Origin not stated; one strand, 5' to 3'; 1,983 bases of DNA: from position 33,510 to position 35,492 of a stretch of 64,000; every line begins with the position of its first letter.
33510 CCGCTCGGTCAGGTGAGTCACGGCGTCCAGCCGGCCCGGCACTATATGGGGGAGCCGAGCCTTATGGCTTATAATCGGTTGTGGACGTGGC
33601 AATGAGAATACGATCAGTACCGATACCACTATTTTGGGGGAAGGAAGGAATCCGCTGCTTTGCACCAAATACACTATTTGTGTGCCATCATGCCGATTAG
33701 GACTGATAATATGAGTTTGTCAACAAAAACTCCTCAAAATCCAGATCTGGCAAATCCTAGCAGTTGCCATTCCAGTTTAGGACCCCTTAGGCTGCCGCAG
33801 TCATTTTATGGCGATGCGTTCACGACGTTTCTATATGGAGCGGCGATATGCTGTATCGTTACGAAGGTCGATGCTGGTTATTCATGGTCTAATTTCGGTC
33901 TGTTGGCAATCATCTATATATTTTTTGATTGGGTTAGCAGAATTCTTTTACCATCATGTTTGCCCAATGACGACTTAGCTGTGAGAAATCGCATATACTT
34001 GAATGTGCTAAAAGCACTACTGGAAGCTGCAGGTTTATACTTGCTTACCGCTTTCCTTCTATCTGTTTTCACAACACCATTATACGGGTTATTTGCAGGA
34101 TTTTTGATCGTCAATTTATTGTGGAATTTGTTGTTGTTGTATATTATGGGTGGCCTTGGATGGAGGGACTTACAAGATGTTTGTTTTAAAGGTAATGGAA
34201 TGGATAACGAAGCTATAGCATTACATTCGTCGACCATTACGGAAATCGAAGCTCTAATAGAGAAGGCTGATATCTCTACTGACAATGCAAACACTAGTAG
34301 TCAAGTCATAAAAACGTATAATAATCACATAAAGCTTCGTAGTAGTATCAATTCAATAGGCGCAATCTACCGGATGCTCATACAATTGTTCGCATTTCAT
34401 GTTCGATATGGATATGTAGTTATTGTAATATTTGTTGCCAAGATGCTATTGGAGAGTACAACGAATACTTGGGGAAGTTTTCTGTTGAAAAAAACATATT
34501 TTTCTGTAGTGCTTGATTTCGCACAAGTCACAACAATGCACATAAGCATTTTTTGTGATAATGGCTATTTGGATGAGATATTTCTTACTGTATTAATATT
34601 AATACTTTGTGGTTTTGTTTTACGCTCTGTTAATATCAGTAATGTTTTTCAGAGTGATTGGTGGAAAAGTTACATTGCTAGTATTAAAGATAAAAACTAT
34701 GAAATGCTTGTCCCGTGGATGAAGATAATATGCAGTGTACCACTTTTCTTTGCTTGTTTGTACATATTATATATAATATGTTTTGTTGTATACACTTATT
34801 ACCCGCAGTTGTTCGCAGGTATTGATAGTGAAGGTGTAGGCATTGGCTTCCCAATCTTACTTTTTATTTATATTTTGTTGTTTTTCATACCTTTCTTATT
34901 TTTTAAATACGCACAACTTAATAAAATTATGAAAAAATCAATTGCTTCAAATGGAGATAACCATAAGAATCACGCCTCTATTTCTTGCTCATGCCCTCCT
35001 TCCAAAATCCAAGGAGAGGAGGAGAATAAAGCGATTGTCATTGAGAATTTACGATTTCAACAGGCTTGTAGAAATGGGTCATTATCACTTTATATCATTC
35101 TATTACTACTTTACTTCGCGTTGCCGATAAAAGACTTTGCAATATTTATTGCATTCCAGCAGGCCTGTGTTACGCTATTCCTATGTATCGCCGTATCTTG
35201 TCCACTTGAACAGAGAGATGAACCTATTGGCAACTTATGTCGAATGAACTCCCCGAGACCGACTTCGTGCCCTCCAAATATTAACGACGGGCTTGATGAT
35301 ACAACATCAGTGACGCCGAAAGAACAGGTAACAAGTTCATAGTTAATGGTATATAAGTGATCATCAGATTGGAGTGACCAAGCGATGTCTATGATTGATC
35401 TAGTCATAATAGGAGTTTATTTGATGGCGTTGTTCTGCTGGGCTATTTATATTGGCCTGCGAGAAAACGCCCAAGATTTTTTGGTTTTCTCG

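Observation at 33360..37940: Strongly AT-rich island encoding a 560-aa membrane protein, an SSF symporter and a two-DDxxD isoprenoid-synthase-fold protein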

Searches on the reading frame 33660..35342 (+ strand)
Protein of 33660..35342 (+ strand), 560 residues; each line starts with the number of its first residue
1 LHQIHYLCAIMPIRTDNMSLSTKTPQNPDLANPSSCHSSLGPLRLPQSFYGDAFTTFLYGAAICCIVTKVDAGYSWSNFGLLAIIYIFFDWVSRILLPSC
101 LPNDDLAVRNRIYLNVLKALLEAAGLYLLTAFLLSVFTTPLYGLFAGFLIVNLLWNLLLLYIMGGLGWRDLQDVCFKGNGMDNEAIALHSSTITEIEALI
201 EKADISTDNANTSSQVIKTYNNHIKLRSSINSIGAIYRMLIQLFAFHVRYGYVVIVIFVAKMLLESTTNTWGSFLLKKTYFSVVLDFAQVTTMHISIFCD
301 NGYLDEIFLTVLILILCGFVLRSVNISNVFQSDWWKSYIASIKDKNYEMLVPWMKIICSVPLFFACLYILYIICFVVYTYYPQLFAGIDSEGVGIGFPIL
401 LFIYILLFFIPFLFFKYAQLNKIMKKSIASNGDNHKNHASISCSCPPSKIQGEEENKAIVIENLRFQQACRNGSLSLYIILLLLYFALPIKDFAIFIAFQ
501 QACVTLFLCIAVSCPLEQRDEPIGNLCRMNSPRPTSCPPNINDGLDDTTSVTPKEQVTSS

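Call 3: search_protein_families(library=pfam, proteins=[window:33660-35342:+], max_evalue=1)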
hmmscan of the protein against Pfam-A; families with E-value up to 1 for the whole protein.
window:33660-35342:+ (560 aa): 0 families
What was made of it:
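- On Class I terpene synthase (PF03936 / PF19086): The window protein has no hit (call 3).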

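Call 4: search_protein_families(library=ncbifam, proteins=[window:33660-35342:+], max_evalue=1)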
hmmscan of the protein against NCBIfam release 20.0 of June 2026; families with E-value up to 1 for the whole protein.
window:33660-35342:+ (560 aa): 2 families
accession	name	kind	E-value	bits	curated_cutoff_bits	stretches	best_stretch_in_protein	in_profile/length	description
NF033835.0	VraH_fam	subfamily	0.05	13.5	40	1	128-151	25-48/54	VraH family peptide resistance protein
NF046000.1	MAG1210_fam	subfamily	0.75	8.4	275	1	343-431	51-131/550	MAG1210 family protein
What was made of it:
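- Closest known: Sodium:solute symporter family transporters. Different: Below the curated cut-offs of every NCBIfam equivalog (call 4).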

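Call 13: search_protein_families(library=padloc, proteins=[window:33660-35342:+], max_evalue=1)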
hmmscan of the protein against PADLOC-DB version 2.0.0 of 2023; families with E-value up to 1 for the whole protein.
window:33660-35342:+ (560 aa): 0 families

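Call 52: find_homologous_proteins(query=A6, max_evalue=0.001)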
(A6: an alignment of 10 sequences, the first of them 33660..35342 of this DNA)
Query A6 (10 sequences) (560 aa, profile of the alignment): 1 proteins with E <= 0.001 among 8000 candidates.
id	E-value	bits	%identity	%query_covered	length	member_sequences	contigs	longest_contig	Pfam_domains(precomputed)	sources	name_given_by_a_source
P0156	2.3e-93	331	100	97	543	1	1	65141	-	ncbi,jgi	jgi:hypothetical protein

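Call 63: predict_structure(protein=P0156)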
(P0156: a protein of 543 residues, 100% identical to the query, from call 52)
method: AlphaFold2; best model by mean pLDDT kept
length: 543 residues; sequences in the alignment: 1
mean_pLDDT: 46.8   pTM: 0.29
mean pLDDT of the five models: 46.8, 42.9, 42.0, 40.6, 36.5
residues with pLDDT >= 90: 0; 70-90: 0; 50-70: 169; < 50: 374
segments of 3 or more residues with pLDDT < 50: 1-64, 69-72, 74-100, 119-121, 154-174, 187-191, 208-229, 233-241, 244-250, 254-315, 324-328, 330-353, 363-367, 369-373, 415-436, 468-470, 474-477, 494-496, 498-543
pLDDT, mean of each block of 10 residues (from residue 1): 36 38 36 43 41 42 48 46 41 46 52 52 51 55 55 47 43 49 53 53 52 45 48 49 48 47 45 39 39 46 42 49 46 44 46 50 48 51 56 54 51 48 42 49 54 54 51 47 53 47 40 41 39 41 41
secondary structure, 60 per line:
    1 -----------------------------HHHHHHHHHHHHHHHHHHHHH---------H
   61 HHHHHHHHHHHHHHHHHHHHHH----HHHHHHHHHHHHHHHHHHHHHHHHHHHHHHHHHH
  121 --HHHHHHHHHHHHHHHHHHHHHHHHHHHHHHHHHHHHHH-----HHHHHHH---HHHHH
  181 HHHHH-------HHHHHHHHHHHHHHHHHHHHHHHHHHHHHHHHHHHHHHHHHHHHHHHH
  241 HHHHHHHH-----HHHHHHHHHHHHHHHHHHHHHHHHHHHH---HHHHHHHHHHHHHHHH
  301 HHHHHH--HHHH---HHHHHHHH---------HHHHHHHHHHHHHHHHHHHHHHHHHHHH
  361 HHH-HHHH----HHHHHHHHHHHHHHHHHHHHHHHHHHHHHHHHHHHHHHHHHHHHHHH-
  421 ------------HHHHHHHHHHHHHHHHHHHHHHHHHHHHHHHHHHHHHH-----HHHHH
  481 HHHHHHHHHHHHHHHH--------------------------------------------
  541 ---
elements in order: H30-50 H60-82 H87-120 H123-160 H166-172 H176-185 H193-248 H254-281 H285-306 H309-312 H316-323 H333-363 H365-368 H373-419 H433-470 H476-496
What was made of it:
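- A could not be modelled (single-sequence pLDDT 47, call 63), so its role is a guess.
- Tried and rejected: The single-sequence model of A has pLDDT 46.8 and was not used for fold search (call 63).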

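Call 82: search_protein_families(library=pfam, alignment_id=A6, max_evalue=1)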
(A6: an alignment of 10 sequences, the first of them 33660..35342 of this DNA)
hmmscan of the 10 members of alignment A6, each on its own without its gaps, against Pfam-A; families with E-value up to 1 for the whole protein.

A. member 1, window:33660-35342:+ (560 aa): 0 families

B. families by the number of members that match (of 10 scanned): 6 families
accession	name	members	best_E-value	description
PF13567.11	DUF4131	1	0.0077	Domain of unknown function (DUF4131)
PF20685.2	GCP5-Mod21_C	1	0.055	Gamma-Tubulin ring complex non-core subunit mod21, C-terminal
PF14147.11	Spore_YhaL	1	0.092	Sporulation protein YhaL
PF06432.16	GPI2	1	0.11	Phosphatidylinositol N-acetylglucosaminyltransferase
PF21083.2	ZapC_N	1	0.17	Cell-division protein ZapC, N-terminal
PF11139.14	SfLAP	1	0.25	Sap, sulfolipid-1-addressing protein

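Call 83: search_protein_families(library=phrogs, proteins=[P0156], max_evalue=0.01)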
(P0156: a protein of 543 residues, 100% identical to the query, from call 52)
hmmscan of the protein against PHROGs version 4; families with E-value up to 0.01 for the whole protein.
P0156 (543 aa): 0 families
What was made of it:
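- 33660..35342 (+): Gene A: novel polytopic membrane protein. 560 aa from the TTG; the database start is Met18 at 33711, giving 543 aa (P0156). It has 8-11 predicted TM helices. No hit in Pfam, NCBIfam, PADLOC or PHROGs (calls 3, 4, 13, 82, 83).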

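Call 84: find_encoding_contigs(protein=P0156, flank=1000, max_places=2)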
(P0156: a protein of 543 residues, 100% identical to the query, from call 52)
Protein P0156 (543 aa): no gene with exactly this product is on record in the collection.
